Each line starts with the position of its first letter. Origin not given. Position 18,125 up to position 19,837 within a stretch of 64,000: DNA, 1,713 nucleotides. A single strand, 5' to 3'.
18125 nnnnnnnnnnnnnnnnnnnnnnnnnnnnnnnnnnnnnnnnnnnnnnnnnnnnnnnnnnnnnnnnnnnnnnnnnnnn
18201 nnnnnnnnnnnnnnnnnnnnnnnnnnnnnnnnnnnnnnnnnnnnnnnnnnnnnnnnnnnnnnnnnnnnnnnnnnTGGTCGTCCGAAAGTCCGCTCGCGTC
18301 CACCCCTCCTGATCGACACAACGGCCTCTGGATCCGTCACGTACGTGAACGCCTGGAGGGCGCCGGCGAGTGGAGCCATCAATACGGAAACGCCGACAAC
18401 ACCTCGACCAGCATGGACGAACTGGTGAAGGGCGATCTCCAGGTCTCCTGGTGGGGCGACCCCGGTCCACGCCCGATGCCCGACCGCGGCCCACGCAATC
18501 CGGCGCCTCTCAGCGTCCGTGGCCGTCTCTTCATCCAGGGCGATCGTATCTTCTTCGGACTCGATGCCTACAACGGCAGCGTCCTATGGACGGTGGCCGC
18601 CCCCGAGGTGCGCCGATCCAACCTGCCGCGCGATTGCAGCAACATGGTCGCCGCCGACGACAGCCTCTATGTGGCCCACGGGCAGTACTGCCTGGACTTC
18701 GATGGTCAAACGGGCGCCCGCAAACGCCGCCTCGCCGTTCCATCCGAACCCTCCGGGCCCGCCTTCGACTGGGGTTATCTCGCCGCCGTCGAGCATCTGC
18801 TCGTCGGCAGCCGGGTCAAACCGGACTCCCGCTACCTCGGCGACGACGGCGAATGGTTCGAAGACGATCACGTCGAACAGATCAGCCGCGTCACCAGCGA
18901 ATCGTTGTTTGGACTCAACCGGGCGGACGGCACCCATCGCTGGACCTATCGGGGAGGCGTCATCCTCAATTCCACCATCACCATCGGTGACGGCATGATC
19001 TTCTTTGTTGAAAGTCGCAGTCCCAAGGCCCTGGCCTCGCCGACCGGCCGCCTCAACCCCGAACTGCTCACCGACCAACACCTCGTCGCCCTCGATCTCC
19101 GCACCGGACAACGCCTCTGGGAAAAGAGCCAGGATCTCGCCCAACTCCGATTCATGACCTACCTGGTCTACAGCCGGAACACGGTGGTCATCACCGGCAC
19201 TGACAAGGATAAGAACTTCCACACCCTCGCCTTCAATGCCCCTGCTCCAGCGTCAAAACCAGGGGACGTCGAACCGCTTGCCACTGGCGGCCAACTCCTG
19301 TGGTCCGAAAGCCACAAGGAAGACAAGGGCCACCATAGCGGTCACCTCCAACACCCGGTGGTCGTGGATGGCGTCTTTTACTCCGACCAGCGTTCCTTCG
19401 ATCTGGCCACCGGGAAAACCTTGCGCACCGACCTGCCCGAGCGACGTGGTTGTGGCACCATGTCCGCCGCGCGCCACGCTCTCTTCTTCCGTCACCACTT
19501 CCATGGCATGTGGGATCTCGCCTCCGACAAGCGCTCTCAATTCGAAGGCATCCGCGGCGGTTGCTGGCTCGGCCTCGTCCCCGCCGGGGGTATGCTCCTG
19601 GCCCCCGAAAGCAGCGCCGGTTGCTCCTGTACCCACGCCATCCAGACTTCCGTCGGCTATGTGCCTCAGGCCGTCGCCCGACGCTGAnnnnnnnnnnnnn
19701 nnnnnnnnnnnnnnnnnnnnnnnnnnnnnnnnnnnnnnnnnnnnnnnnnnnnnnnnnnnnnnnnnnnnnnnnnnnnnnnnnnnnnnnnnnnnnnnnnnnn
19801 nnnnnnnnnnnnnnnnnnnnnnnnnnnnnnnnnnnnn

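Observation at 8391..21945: Eleven translationally coupled genes of unknown collective function wedged inside a split phosphonate-catabolism locus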

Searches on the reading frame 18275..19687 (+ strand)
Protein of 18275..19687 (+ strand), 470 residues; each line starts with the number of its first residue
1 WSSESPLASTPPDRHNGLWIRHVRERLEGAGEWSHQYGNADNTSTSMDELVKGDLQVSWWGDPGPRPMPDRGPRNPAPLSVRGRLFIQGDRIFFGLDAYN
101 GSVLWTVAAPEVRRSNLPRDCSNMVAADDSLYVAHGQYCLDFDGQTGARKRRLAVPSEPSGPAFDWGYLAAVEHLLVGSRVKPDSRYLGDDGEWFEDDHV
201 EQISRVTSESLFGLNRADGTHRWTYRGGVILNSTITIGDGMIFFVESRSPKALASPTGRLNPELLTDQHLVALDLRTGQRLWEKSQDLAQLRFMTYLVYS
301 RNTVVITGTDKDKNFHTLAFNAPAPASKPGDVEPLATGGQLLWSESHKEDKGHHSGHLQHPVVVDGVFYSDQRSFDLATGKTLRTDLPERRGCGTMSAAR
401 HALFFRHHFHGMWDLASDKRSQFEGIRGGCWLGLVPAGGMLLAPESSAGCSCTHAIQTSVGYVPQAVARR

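Call 72: find_homologous_proteins(query=window:18275-19687:+, max_evalue=0.00001)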
Query window:18275-19687:+ (470 aa): 142 proteins with E <= 0.00001 among 8000 candidates; the best 120 are listed.
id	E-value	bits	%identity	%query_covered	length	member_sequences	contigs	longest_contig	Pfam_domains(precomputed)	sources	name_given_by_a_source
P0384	7.5e-231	785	70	100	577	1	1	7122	PF13360.14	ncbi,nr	ncbi:MAG TPA: hypothetical protein DCY13_12330, partial [Verrucomicrobiales bacterium]|nr:hypothetic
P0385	2.5e-230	783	69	100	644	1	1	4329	PF13360.14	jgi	jgi:outer membrane protein assembly factor BamB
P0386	6.3e-223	759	74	88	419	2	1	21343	PF13360.14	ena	-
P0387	7.1e-194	663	61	97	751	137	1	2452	PF01011.29,PF13360.14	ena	-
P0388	1.6e-192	659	60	97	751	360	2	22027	PF01011.29,PF13360.14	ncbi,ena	-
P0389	6.8e-192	657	64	90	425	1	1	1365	PF01011.29,PF13360.14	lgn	-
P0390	5.1e-191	654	58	99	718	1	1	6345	PF01011.29,PF13360.14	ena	-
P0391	5.7e-191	654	58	99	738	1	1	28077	PF01011.29,PF13360.14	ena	-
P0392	5.7e-191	654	58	99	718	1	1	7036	PF01011.29,PF13360.14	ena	-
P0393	8.5e-191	653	58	99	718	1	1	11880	PF01011.29,PF13360.14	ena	-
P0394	1.0e-189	649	61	95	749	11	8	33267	PF13360.14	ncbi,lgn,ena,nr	ncbi:MAG TPA: PQQ-binding-like beta-propeller repeat protein [Verrucomicrobiota bacterium]|nr:PQQ-bi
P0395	3.6e-189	648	58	99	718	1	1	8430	PF01011.29,PF13360.14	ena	-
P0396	3.7e-189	648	58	99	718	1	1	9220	PF01011.29,PF13360.14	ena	-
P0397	4.9e-189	647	58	99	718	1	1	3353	PF01011.29,PF13360.14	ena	-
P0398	4.9e-189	647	58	99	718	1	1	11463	PF01011.29,PF13360.14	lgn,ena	-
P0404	3.5e-188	644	59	97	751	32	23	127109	PF01011.29,PF13360.14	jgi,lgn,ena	jgi:outer membrane protein assembly factor BamB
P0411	3.7e-161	555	52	99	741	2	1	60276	PF01011.29,PF13360.14,PF13649.13,PF25293.2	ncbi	-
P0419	6.6e-149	515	51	96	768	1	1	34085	PF13360.14,PF13649.13,PF08241.19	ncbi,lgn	-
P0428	3.2e-141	490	49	94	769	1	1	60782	PF01011.29,PF13360.14,PF13649.13,PF25293.2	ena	-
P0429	1.2e-139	484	48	94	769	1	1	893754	PF01011.29,PF13360.14,PF13649.13,PF25293.2,PF08241.19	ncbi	ncbi:MAG: PQQ-binding-like beta-propeller repeat protein [Planctomycetaceae bacterium]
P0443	1.2e-126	441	45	99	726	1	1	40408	PF13847.13,PF01011.29,PF13360.14,PF13649.13,PF08241.19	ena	-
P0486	7.7e-80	287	38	99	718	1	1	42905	PF13360.14,PF13649.13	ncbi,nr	ncbi:MAG TPA: PQQ-binding-like beta-propeller repeat protein [Verrucomicrobiales bacterium]|nr:PQQ-b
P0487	1.8e-79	286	36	95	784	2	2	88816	PF01011.29,PF13360.14,PF13649.13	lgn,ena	-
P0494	7.4e-78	281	37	98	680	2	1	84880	PF13360.14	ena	-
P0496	1.1e-76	277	36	93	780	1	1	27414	PF13360.14,PF13649.13,PF16656.12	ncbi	ncbi:MAG: hypothetical protein ABFE13_21535 [Phycisphaerales bacterium]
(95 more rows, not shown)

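Call 73: find_encoding_contigs(protein=P0429, flank=10000, max_places=1)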
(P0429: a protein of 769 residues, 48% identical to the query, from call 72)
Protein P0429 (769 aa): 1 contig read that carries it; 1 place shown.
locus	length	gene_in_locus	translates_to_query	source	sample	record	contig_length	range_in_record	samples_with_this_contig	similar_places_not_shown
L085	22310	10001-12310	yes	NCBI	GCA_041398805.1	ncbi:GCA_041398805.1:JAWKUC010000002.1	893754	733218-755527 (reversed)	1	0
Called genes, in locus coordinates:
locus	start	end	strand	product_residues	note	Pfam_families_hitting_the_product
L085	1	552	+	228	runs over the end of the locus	PF00248:Aldo_ket_red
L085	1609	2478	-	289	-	PF03328:HpcH_HpaI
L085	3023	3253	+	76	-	-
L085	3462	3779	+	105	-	-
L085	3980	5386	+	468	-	PF00884:Sulfatase, PF01663:Phosphodiest, PF16347:SGSH_C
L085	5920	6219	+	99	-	-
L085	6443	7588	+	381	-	PF02687:FtsX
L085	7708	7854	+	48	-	-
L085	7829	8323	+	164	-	PF00005:ABC_tran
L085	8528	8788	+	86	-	-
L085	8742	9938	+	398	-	PF01011:PQQ (faint), PF13360:PQQ_2, PF13570:Beta-prop_ACSF4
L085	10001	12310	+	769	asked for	PF08241:Methyltransf_11 (faint), PF13649:Methyltransf_25 (weak), PF01011:PQQ (faint), PF25293:Beta-prop_EMC1_N (weak), PF13360:PQQ_2 (weak)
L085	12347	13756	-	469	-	PF13361:UvrD_C, PF13538:UvrD_C_2 (faint), PF12705:PDDEXK_1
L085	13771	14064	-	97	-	-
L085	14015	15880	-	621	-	PF00580:UvrD-helicase, PF13245:AAA_19, PF00580:UvrD-helicase, PF13361:UvrD_C (weak)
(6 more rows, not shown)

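Call 74: find_encoding_contigs(protein=P0404, flank=10000, max_places=1)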
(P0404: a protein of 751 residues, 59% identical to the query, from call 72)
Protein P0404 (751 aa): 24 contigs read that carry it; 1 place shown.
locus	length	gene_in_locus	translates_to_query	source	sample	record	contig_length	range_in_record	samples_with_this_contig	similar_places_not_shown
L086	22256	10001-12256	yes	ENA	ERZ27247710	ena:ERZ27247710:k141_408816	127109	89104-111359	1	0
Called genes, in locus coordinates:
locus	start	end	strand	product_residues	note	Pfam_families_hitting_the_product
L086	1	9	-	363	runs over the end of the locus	PF00149:Metallophos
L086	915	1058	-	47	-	-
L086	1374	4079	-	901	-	PF07583:PSCyt2, PF00754:F5_F8_type_C, PF22633:F5_F8_type_C_2, PF07587:PSD1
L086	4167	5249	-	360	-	PF01264:Chorismate_synt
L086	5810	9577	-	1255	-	PF00089:Trypsin, PF13365:Trypsin_2 (faint), PF07679:I-set (weak), PF13927:Ig_3, PF17803:Cadherin_4 (weak), PF17892:Cadherin_5, PF17963:Big_9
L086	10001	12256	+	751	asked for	PF01011:PQQ (faint), PF13360:PQQ_2 (weak)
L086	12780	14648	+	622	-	PF07583:PSCyt2, PF07587:PSD1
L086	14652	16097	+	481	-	PF07394:DUF1501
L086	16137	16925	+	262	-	PF03009:GDPD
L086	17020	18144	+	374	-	-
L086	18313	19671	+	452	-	PF07394:DUF1501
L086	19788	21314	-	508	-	PF05362:Lon_C (weak), PF13541:ChlI, PF00158:Sigma54_activat (faint), PF01078:Mg_chelatase, PF07728:AAA_5, PF00493:MCM (weak), PF13335:Mg_chelatase_C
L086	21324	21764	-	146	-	PF22636:FlK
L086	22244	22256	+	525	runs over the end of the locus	PF07885:Ion_trans_2, PF02254:TrkA_N, PF02080:TrkA_C, PF13241:NAD_binding_7 (weak), PF02254:TrkA_N, PF02080:TrkA_C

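Call 75: find_encoding_contigs(protein=P0487, flank=10000, max_places=1)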
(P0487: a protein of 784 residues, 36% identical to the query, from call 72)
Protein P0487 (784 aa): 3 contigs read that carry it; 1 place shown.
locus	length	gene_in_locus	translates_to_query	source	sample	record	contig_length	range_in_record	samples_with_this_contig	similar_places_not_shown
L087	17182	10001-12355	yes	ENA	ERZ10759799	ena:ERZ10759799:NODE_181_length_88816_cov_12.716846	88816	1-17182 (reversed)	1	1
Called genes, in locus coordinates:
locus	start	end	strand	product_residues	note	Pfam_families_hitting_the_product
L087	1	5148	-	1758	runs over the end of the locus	PF07691:PA14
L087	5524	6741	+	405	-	PF07690:MFS_1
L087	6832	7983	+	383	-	PF00266:Aminotran_5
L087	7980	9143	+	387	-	PF03435:Sacchrp_dh_NADP, PF16653:Sacchrp_dh_C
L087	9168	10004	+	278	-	PF00702:Hydrolase, PF13419:HAD_2, PF13242:Hydrolase_like (weak)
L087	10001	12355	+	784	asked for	PF13649:Methyltransf_25 (faint), PF01011:PQQ (faint), PF13360:PQQ_2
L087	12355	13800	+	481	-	PF01011:PQQ (faint), PF13360:PQQ_2, PF13570:Beta-prop_ACSF4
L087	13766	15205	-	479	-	PF00202:Aminotran_3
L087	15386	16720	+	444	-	PF00202:Aminotran_3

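Call 76: find_encoding_contigs(protein=P0443, flank=10000, max_places=1)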
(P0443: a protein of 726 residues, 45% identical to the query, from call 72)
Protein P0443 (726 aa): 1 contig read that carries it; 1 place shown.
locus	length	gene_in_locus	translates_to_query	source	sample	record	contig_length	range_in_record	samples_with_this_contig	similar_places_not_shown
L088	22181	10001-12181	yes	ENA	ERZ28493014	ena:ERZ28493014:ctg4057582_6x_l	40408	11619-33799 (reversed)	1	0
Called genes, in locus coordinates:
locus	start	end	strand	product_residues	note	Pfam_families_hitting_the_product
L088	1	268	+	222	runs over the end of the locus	-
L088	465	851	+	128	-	PF13366:PDDEXK_3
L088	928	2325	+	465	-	PF13421:Band_7_1, PF01145:Band_7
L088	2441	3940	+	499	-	PF00528:BPD_transp_1 (faint)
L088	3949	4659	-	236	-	PF12728:HTH_17, PF00359:PTS_EIIA_2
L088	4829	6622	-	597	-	PF00924:MS_channel_2nd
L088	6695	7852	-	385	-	PF02540:NAD_synthase (faint), PF03054:tRNA_Me_trans, PF20259:tRNA_Me_trans_M, PF20258:tRNA_Me_trans_C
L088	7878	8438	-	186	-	-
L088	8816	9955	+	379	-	PF13360:PQQ_2, PF13570:Beta-prop_ACSF4, PF13360:PQQ_2 (weak)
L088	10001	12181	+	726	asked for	PF08241:Methyltransf_11, PF13649:Methyltransf_25, PF13847:Methyltransf_31, PF01011:PQQ (faint), PF13360:PQQ_2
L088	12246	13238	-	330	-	PF08240:ADH_N, PF00107:ADH_zinc_N, PF13602:ADH_zinc_N_2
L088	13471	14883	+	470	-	PF01593:Amino_oxidase, PF13450:NAD_binding_8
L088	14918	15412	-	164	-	-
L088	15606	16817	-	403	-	-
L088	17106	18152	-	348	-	-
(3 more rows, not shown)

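Call 77: find_encoding_contigs(protein=P0411, flank=10000, max_places=1)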
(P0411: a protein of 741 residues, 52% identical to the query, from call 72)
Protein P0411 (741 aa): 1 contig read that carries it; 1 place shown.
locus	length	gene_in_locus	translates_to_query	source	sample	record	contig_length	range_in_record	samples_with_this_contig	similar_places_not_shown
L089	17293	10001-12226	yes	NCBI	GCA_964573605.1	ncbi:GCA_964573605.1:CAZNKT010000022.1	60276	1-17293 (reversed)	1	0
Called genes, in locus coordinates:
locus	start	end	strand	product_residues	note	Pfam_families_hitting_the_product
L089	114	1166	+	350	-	-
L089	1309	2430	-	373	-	PF02653:BPD_transp_2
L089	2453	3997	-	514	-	PF00005:ABC_tran, PF13304:AAA_21 (faint), PF00005:ABC_tran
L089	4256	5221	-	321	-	PF00532:Peripla_BP_1, PF13407:Peripla_BP_4, PF13377:Peripla_BP_3 (weak)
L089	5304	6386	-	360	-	PF01263:Aldose_epim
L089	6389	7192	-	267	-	PF00657:Lipase_GDSL, PF13472:Lipase_GDSL_2, PF17182:OSK (weak)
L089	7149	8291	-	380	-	PF00266:Aminotran_5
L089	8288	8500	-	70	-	-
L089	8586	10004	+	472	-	PF01011:PQQ (faint), PF13360:PQQ_2, PF13570:Beta-prop_ACSF4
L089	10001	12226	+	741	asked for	PF13649:Methyltransf_25 (weak), PF13360:PQQ_2 (weak), PF01011:PQQ (faint), PF13360:PQQ_2, PF25293:Beta-prop_EMC1_N (weak)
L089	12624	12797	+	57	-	-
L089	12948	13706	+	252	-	PF00005:ABC_tran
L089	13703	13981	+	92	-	PF02597:ThiS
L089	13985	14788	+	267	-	PF00899:ThiF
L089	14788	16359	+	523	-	PF13531:SBP_bac_11, PF12727:PBP_like (faint), PF12974:Phosphonate-bd (faint), PF13531:SBP_bac_11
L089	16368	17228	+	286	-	PF00528:BPD_transp_1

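Call 78: find_encoding_contigs(protein=P0496, flank=10000, max_places=1)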
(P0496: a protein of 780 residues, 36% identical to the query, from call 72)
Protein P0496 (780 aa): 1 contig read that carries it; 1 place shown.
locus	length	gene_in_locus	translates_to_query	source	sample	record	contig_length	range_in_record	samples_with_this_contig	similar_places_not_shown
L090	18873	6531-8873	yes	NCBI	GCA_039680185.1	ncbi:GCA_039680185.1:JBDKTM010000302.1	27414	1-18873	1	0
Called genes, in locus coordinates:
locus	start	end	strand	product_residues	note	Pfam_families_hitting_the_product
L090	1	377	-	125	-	?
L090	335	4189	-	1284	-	PF01011:PQQ (faint), PF13360:PQQ_2, PF13570:Beta-prop_ACSF4, PF13360:PQQ_2 (weak), PF11721:Malectin (weak)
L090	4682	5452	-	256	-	PF01209:Ubie_methyltran, PF08241:Methyltransf_11, PF08242:Methyltransf_12, PF13649:Methyltransf_25, PF13847:Methyltransf_31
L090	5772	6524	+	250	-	PF07963:N_methyl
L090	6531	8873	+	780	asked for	PF16656:Pur_ac_phosph_N (weak), PF13649:Methyltransf_25 (faint), PF13360:PQQ_2 (faint)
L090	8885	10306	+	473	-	PF01011:PQQ (faint), PF13360:PQQ_2, PF13570:Beta-prop_ACSF4, PF13360:PQQ_2 (weak)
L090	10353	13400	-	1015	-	PF00754:F5_F8_type_C, PF22633:F5_F8_type_C_2 (weak), PF13385:Laminin_G_3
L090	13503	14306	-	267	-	PF07963:N_methyl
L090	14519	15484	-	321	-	PF01261:AP_endonuc_2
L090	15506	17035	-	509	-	PF01408:GFO_IDH_MocA, PF19051:GFO_IDH_MocA_C2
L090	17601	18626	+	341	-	PF22614:Slo-like_RCK, PF02254:TrkA_N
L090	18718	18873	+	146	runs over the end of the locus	PF05099:TerB (faint)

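Call 79: find_encoding_contigs(protein=P0486, flank=10000, max_places=1)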
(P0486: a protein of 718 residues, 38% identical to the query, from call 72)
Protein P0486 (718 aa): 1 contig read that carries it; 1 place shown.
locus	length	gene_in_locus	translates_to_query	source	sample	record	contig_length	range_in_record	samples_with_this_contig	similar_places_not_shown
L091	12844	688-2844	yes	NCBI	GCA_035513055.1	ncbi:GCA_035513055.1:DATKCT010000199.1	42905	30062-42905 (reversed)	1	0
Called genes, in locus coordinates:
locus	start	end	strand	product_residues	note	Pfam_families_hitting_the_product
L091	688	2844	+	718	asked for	PF13649:Methyltransf_25 (weak), PF13360:PQQ_2 (faint)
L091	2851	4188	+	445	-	PF13360:PQQ_2 (weak), PF13570:Beta-prop_ACSF4, PF13360:PQQ_2 (weak)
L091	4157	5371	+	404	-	-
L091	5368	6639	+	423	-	PF02687:FtsX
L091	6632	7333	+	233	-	PF00005:ABC_tran, PF13304:AAA_21 (faint)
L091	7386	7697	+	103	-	-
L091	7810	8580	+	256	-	PF00899:ThiF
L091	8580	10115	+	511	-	PF01547:SBP_bac_1, PF13531:SBP_bac_11, PF12974:Phosphonate-bd (weak), PF12727:PBP_like, PF13531:SBP_bac_11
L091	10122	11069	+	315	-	PF00528:BPD_transp_1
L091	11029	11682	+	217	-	PF00005:ABC_tran, PF13304:AAA_21 (faint)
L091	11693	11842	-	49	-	-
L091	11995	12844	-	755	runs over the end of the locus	PF06283:ThuA, PF08532:Glyco_hydro_42M (weak)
